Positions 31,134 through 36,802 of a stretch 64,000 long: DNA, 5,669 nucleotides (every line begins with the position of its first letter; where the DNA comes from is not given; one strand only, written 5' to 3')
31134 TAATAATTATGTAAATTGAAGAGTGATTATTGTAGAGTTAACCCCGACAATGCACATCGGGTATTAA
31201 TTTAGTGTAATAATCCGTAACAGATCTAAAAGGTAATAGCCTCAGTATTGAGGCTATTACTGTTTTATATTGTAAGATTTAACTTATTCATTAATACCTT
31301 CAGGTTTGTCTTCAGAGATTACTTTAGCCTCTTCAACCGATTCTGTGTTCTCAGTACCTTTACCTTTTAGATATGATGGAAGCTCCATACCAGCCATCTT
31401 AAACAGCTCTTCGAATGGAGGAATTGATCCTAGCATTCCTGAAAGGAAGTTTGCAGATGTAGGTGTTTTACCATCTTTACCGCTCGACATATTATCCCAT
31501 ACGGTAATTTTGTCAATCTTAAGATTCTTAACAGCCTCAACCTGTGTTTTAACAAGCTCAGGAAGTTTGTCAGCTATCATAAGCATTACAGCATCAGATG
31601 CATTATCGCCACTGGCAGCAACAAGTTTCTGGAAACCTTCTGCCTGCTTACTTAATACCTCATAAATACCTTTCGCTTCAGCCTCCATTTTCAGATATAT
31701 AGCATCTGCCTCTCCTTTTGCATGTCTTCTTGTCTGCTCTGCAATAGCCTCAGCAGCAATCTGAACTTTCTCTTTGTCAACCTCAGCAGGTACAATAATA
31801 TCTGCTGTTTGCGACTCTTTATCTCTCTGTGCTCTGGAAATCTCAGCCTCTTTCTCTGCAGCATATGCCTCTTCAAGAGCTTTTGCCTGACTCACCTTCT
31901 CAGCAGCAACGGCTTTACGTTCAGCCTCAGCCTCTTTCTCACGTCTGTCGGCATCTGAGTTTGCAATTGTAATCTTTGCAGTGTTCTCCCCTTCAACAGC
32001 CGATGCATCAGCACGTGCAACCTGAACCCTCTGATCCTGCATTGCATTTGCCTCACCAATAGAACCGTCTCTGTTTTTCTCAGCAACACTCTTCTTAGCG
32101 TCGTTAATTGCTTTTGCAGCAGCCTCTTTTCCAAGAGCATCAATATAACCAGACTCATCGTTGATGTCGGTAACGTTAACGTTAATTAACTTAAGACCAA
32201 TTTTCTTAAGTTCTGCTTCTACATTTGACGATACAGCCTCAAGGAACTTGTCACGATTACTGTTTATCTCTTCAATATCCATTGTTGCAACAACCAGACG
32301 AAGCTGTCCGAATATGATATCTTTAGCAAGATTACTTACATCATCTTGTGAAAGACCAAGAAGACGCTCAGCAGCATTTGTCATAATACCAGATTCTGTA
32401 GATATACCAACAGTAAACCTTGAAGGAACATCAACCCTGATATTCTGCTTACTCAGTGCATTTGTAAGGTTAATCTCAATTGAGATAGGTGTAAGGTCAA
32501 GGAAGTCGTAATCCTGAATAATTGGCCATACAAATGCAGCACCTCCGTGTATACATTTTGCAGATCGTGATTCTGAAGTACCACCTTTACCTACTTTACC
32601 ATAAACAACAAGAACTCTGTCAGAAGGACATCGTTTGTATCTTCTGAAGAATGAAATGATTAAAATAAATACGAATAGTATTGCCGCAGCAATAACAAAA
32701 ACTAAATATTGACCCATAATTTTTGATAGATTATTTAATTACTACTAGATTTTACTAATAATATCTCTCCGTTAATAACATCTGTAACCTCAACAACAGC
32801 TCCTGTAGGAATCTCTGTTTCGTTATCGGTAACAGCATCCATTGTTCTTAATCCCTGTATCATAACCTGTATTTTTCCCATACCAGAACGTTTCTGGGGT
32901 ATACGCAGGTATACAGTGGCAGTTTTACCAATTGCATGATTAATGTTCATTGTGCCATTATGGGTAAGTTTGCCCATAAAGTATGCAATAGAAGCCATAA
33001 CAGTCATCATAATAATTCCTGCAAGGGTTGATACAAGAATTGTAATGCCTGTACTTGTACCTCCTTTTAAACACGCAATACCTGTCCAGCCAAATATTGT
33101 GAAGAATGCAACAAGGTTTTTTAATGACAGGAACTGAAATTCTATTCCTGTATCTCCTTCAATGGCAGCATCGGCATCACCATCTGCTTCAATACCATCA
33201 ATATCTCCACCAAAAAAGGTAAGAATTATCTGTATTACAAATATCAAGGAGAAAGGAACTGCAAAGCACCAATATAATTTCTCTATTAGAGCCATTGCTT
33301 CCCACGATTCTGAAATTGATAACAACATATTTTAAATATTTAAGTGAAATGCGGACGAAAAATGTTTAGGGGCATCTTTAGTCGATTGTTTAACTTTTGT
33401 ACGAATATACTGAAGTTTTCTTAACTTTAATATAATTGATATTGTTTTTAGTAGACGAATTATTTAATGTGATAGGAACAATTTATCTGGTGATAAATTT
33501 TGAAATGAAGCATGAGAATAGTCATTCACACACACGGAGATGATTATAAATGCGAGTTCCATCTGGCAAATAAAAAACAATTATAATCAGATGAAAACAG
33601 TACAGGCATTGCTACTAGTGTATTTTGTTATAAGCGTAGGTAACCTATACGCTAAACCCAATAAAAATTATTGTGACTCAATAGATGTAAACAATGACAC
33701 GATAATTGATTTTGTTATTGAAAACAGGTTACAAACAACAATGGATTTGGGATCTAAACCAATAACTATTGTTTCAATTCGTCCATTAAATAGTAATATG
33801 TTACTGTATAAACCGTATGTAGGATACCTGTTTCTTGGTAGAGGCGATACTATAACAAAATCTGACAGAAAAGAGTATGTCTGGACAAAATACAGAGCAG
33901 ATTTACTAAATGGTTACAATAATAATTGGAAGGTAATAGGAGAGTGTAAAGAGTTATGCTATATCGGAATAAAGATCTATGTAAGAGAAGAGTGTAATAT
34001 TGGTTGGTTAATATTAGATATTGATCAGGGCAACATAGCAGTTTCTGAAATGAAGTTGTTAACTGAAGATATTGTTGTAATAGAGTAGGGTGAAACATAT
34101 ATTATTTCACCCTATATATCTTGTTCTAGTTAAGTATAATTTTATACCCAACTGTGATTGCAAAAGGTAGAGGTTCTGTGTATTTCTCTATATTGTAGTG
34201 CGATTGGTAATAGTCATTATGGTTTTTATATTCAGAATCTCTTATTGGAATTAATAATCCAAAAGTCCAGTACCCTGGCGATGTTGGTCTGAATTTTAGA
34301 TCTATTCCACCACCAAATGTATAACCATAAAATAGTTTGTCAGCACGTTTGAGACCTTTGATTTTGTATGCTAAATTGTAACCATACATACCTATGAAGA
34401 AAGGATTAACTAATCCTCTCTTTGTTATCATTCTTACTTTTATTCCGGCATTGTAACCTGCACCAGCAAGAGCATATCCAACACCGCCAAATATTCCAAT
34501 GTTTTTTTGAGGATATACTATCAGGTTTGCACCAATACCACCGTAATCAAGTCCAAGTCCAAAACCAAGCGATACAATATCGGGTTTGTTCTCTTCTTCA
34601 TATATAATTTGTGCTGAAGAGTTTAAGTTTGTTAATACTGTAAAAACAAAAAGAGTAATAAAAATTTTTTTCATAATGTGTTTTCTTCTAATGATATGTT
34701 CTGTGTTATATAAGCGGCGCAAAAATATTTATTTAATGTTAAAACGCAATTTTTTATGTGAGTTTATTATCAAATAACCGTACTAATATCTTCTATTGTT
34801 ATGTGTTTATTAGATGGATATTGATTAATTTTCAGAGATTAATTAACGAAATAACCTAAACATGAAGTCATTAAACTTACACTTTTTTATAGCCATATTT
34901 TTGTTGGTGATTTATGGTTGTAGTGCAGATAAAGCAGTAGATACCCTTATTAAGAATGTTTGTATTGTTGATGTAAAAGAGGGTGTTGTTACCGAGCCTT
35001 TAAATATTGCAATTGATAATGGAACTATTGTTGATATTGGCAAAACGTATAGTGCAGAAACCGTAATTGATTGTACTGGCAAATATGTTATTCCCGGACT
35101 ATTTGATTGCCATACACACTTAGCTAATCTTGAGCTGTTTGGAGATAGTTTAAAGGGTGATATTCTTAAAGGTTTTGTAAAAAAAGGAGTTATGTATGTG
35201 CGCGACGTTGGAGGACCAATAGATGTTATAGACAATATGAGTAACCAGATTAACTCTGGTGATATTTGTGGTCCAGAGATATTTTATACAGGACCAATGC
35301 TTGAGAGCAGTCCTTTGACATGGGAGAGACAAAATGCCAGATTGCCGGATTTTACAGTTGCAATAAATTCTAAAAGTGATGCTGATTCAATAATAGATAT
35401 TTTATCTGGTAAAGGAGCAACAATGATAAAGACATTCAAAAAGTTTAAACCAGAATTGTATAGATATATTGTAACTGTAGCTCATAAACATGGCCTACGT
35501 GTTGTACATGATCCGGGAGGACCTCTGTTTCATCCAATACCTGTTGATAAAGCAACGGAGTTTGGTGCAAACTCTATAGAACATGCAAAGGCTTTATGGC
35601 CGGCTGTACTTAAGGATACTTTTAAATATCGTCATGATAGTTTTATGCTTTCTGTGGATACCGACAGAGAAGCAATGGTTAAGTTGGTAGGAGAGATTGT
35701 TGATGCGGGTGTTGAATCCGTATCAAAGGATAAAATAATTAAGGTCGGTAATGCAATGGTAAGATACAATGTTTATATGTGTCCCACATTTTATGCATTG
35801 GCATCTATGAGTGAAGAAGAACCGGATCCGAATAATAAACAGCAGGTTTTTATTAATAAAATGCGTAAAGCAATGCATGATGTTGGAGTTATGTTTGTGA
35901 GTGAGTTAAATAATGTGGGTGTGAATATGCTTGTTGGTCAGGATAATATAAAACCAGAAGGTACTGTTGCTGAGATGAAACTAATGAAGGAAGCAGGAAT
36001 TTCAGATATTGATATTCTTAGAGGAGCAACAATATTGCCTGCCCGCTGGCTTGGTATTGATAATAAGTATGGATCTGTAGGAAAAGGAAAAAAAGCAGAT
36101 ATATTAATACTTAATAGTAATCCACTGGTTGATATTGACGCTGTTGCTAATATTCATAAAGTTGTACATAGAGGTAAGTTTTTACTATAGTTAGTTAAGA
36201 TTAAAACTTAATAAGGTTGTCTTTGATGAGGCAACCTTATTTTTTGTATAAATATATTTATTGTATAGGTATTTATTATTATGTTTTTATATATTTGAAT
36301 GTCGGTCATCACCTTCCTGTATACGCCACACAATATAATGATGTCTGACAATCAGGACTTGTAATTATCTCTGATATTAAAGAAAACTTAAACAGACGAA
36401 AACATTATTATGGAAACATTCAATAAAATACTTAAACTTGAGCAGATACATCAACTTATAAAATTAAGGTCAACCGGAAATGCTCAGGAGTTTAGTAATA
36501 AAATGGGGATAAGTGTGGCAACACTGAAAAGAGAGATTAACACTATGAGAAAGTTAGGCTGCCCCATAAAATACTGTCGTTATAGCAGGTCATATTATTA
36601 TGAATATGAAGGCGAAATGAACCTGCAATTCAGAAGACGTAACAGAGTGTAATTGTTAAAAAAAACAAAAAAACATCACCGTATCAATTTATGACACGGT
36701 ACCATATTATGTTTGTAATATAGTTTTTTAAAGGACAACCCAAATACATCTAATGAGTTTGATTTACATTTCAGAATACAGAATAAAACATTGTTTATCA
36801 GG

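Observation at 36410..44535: Class I lanthipeptide locus with 11 tandem precursors, a split LanB and no protease/transporter in the window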

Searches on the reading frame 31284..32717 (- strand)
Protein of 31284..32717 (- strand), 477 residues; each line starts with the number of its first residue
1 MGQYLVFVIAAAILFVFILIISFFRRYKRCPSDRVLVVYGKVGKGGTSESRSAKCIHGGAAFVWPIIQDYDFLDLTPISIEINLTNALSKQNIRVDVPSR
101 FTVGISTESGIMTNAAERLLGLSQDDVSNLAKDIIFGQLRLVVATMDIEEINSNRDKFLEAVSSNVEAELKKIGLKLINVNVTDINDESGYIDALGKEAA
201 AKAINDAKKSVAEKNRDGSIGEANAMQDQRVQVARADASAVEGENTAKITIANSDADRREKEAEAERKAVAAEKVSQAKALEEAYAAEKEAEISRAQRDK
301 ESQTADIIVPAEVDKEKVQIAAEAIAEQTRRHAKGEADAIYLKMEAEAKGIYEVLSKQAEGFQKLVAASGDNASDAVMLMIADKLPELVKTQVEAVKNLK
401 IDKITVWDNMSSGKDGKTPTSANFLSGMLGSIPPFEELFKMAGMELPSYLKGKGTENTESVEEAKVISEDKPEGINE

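Call 6: search_protein_families(library=pfam, proteins=[window:31284-32717:-], max_evalue=0.001)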
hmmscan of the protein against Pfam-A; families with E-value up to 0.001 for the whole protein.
window:31284-32717:- (477 aa): 1 family
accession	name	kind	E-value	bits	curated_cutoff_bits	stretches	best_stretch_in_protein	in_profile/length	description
PF01145.31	Band_7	-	9.4e-30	104.4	23.6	1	31-215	4-175/176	SPFH domain / Band 7 family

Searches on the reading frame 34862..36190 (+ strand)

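Call 3: search_protein_families(library=pfam, proteins=[window:34862-36190:+], max_evalue=0.01)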
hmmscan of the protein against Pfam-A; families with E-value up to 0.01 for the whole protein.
window:34862-36190:+ (442 aa): 3 families
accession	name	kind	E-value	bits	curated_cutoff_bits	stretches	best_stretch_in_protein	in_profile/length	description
PF01979.26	Amidohydro_1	-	1.5e-18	67.6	25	2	321-439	222-343/345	Amidohydrolase family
PF07969.17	Amidohydro_3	-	2.3e-11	44.3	29.7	2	68-90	2-24/472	Amidohydrolase family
PF00449.26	Urease_alpha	-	0.00012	22.9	23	1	21-75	61-112/121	Urease alpha-subunit, N-terminal domain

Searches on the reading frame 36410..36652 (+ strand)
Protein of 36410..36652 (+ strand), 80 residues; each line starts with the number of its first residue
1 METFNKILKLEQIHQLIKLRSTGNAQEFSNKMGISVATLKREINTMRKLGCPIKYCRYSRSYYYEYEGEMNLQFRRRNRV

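Call 3: search_protein_families(library=pfam, proteins=[window:36410-36652:+], max_evalue=0.01)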
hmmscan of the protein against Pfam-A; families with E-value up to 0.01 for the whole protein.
window:36410-36652:+ (80 aa): 2 families
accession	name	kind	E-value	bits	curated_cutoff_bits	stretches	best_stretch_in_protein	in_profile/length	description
PF08279.18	HTH_11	-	9e-07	29.1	25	1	10-54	2-47/55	HTH domain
PF05043.19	Mga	-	0.0016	19.4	21.1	1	4-49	13-57/87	Mga helix-turn-helix domain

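Call 4: search_protein_families(library=ncbifam, proteins=[window:36410-36652:+], max_evalue=0.01)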
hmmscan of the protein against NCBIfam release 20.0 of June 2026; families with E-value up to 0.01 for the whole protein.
window:36410-36652:+ (80 aa): 0 families
